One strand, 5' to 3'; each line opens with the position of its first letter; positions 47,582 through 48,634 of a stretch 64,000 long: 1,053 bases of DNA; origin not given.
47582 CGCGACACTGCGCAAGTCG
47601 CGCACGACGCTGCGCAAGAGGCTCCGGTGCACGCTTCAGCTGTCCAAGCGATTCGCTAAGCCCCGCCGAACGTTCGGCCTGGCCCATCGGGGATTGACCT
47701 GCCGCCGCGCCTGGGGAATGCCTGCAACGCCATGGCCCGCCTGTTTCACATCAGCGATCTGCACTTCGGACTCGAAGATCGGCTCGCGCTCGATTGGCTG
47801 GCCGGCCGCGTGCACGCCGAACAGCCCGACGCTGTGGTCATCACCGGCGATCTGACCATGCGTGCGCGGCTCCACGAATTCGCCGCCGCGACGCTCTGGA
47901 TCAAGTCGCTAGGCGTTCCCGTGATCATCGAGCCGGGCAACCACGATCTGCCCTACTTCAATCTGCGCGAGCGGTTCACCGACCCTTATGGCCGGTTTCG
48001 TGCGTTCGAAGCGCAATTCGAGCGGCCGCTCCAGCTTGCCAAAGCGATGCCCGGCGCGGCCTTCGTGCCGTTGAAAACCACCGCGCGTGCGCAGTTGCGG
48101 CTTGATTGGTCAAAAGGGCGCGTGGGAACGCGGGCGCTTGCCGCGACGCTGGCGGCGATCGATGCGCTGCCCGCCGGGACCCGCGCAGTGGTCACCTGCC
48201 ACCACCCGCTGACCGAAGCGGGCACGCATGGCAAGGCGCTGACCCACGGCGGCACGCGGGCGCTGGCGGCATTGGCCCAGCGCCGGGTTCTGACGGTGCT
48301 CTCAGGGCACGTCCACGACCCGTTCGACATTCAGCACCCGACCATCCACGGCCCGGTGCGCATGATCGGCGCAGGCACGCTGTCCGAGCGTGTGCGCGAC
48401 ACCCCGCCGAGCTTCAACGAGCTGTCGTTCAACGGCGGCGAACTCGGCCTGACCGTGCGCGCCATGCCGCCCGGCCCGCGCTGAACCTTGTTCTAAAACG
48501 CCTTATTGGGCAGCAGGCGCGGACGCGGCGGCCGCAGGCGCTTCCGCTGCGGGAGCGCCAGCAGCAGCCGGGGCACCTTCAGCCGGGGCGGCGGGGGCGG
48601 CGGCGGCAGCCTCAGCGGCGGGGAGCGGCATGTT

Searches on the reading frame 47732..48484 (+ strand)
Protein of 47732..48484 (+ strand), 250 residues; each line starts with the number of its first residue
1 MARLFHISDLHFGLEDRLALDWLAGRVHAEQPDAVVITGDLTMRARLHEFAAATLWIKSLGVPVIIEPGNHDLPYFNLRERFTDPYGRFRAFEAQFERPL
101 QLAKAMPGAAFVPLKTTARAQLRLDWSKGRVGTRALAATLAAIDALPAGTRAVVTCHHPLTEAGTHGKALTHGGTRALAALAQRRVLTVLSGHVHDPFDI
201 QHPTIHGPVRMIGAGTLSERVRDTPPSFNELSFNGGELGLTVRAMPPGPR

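Call 90: search_protein_families(library=pfam, proteins=[window:47732-48484:+], max_evalue=0.00001)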
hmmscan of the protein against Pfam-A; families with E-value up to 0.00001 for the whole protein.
window:47732-48484:+ (250 aa): 2 families
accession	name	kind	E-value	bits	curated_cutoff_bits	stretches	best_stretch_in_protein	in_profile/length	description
PF00149.33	Metallophos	-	7.2e-15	56.4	21.5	1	3-197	2-191/191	Calcineurin-like phosphoesterase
PF12850.12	Metallophos_2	-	3.2e-08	34.2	27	1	4-228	3-146/154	Calcineurin-like phosphoesterase superfamily domain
